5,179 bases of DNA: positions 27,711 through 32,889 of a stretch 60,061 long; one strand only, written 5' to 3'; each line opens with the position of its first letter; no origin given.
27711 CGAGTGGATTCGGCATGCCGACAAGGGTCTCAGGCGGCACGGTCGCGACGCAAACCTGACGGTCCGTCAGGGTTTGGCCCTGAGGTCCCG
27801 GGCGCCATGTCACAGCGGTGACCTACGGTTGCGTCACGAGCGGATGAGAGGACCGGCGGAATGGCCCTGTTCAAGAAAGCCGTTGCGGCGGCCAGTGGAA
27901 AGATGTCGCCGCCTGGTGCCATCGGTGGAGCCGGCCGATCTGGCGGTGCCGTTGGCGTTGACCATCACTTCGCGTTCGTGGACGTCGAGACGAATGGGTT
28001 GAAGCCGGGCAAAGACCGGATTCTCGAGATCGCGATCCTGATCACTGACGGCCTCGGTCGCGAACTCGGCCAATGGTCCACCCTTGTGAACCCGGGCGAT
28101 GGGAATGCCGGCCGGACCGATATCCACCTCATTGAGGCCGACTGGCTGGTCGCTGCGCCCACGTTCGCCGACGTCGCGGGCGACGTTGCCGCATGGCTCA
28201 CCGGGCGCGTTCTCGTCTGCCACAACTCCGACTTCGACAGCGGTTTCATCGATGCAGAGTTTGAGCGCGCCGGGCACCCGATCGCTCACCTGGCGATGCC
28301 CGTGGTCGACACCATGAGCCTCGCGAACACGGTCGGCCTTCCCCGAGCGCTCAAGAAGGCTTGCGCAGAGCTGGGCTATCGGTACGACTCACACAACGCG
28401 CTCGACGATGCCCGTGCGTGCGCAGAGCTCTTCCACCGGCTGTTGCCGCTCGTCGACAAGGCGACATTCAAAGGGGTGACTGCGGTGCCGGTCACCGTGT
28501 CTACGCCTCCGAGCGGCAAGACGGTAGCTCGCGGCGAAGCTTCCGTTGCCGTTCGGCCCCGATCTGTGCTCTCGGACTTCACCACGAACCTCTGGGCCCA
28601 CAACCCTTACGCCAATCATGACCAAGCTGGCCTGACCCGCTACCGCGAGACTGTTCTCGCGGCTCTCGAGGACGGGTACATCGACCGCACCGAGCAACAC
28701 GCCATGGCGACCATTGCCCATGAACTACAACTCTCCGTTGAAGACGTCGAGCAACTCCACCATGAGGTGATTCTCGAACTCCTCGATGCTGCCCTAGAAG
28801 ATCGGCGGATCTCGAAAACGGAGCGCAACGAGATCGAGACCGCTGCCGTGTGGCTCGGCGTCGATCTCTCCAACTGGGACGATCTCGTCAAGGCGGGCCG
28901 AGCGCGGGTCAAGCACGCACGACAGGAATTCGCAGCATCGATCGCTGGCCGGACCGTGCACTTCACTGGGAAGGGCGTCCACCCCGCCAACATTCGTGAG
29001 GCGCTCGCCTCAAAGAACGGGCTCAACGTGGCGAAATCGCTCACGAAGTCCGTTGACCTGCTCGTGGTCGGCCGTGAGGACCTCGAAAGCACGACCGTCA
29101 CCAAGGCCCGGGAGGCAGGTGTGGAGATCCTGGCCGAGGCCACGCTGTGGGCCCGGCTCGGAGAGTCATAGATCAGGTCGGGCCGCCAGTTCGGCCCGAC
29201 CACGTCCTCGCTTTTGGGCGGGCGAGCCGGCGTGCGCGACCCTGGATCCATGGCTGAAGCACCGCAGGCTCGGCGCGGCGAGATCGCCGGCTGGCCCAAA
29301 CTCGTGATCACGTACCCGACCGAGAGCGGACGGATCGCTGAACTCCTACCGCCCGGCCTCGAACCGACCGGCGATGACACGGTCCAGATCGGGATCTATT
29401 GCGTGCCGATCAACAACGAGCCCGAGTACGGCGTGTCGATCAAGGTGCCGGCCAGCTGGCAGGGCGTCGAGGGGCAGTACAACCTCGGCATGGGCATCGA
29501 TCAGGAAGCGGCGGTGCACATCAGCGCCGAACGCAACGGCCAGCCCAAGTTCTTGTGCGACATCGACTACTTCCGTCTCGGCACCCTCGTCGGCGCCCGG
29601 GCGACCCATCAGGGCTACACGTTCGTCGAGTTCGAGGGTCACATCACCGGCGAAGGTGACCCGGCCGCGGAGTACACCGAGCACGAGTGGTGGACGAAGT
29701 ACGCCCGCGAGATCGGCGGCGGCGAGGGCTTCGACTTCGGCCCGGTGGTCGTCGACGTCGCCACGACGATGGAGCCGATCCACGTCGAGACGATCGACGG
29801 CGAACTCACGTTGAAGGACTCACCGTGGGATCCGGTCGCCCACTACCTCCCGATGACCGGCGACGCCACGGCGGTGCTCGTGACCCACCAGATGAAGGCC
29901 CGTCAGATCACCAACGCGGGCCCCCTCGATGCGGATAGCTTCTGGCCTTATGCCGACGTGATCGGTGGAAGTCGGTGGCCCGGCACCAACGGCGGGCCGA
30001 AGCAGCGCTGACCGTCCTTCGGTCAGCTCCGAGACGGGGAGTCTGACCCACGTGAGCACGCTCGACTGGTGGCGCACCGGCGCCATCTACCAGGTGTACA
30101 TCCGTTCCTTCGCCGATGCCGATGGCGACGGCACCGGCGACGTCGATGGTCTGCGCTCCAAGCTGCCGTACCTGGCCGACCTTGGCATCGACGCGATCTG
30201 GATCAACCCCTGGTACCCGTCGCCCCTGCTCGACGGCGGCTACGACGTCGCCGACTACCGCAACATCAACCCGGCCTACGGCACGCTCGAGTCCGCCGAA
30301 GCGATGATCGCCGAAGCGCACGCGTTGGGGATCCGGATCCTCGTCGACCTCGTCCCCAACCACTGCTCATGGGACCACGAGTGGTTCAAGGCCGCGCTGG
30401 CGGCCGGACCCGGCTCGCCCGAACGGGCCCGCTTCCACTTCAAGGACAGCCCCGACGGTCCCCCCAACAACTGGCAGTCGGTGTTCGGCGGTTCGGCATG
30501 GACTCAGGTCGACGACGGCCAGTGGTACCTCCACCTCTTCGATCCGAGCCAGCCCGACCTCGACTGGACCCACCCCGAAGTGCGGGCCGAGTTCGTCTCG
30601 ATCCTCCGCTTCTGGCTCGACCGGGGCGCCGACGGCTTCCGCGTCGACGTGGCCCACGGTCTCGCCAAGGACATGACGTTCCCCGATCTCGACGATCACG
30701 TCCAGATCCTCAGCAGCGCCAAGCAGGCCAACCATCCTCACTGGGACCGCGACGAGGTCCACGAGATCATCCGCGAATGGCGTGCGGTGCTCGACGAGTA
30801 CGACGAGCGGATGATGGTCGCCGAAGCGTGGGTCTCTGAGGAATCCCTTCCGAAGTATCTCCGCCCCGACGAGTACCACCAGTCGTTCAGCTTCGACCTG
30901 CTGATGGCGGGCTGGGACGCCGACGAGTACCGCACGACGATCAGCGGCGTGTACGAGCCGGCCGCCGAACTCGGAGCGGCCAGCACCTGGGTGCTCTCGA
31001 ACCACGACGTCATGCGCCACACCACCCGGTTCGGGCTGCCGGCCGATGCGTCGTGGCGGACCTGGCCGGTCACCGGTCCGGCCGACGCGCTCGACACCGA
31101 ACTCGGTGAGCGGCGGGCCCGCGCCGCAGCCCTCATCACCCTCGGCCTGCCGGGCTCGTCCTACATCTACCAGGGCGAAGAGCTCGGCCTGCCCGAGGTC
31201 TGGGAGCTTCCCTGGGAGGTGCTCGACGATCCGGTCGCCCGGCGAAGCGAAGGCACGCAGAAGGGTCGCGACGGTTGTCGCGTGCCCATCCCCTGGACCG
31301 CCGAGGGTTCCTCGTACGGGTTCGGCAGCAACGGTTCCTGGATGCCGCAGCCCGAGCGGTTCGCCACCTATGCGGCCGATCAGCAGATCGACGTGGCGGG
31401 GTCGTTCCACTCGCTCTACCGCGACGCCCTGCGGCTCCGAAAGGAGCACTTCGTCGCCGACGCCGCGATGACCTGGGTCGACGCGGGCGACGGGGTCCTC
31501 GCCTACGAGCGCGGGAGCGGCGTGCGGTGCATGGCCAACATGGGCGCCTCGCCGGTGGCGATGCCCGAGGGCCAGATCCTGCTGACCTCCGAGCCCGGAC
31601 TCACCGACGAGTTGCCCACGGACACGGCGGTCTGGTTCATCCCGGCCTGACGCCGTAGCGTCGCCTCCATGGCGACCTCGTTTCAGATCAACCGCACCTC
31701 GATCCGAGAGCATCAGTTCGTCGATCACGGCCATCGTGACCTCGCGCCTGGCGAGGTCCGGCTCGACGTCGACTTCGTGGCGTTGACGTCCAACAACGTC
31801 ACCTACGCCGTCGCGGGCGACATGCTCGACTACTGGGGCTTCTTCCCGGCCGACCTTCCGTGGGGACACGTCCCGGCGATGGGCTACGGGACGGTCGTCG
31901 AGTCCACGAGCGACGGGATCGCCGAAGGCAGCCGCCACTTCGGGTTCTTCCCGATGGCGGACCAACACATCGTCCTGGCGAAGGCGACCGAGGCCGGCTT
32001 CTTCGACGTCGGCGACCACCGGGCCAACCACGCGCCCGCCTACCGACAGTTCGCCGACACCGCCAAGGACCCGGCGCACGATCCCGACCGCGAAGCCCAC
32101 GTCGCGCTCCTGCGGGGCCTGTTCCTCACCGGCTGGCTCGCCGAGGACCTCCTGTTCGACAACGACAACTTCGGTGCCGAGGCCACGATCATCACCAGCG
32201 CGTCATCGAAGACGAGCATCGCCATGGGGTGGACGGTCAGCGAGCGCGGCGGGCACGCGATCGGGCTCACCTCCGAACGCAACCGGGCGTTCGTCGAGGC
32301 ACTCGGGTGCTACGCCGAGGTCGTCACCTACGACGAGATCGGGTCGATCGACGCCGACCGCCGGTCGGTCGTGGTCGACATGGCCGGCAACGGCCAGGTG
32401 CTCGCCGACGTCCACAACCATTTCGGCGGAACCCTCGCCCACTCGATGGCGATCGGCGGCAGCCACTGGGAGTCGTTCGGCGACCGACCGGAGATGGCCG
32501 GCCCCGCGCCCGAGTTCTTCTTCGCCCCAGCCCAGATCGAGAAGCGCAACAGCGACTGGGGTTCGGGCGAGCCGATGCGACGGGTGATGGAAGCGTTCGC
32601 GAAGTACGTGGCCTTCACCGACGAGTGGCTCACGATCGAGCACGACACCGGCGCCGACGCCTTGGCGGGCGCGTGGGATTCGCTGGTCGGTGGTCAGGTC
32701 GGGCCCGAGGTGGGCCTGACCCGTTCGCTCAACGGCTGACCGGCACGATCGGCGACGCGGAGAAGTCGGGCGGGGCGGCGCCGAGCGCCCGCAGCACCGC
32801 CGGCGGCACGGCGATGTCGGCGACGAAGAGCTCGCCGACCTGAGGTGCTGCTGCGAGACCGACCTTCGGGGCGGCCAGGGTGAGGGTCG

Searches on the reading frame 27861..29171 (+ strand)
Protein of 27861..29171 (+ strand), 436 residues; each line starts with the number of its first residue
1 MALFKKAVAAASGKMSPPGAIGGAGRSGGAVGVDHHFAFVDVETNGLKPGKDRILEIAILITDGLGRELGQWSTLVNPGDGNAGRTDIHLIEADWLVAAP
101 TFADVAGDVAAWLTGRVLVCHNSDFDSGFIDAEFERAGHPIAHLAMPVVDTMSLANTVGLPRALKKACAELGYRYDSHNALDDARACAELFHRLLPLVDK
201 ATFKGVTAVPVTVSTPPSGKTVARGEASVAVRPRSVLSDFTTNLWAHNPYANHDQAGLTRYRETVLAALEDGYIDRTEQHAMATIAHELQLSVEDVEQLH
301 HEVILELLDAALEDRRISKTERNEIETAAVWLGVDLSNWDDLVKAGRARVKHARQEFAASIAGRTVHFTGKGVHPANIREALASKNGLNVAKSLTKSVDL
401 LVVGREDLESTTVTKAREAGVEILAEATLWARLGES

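Call 9: search_protein_families(library=pfam, proteins=[window:27861-29171:+], max_evalue=0.01)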
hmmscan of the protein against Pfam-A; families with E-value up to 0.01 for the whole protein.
window:27861-29171:+ (436 aa): 4 families
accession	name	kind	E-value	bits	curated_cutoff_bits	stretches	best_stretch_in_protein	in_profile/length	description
PF00929.31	RNase_T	-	1.2e-23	84.9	24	1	39-191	2-164/164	Exonuclease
PF16473.11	Rv2179c-like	-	2.4e-05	24.5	27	1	98-192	76-174/177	3'-5' exoribonuclease Rv2179c-like domain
PF00533.33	BRCT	-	0.00018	22.1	21.3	1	363-431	8-76/78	BRCA1 C Terminus (BRCT) domain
PF13482.12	RNase_H_2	-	0.00027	21.4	22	1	38-179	1-121/165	RNase_H superfamily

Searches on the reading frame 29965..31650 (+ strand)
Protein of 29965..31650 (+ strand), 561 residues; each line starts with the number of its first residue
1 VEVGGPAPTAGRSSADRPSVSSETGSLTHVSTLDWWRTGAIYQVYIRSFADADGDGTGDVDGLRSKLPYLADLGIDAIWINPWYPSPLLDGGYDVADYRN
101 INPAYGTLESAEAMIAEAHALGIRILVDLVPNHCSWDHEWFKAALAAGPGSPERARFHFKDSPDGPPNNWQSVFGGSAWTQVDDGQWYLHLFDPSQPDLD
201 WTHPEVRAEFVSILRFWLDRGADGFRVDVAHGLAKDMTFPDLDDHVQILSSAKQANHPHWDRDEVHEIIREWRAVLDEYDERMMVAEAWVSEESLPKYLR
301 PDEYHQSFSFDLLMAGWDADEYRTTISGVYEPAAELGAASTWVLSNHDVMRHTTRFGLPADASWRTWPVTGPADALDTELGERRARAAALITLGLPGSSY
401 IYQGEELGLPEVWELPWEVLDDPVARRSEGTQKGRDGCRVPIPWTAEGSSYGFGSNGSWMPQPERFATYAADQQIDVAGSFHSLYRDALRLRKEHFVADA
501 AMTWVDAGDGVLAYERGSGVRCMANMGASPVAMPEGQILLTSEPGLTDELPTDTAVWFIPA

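Call 61: search_protein_families(library=pfam, proteins=[window:29965-31650:+], max_evalue=0.0001)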
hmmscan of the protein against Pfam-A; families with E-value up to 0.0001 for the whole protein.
window:29965-31650:+ (561 aa): 2 families
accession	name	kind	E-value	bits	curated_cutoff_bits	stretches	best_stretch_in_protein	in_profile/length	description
PF00128.31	Alpha-amylase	-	5.8e-100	336.1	22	1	43-495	1-440/446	Alpha amylase, catalytic domain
PF11941.14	DUF3459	-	5.9e-08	33.4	22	1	484-558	1-90/90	Domain of unknown function (DUF3459)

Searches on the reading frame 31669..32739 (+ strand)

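Call 74: search_protein_families(library=pfam, proteins=[window:31669-32739:+], max_evalue=0.001)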
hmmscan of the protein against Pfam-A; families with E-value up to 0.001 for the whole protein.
window:31669-32739:+ (356 aa): 1 family
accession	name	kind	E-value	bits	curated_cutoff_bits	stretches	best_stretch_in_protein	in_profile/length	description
PF11017.14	DUF2855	-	4.3e-91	306.6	30.9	1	38-344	2-334/335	Protein of unknown function (DUF2855)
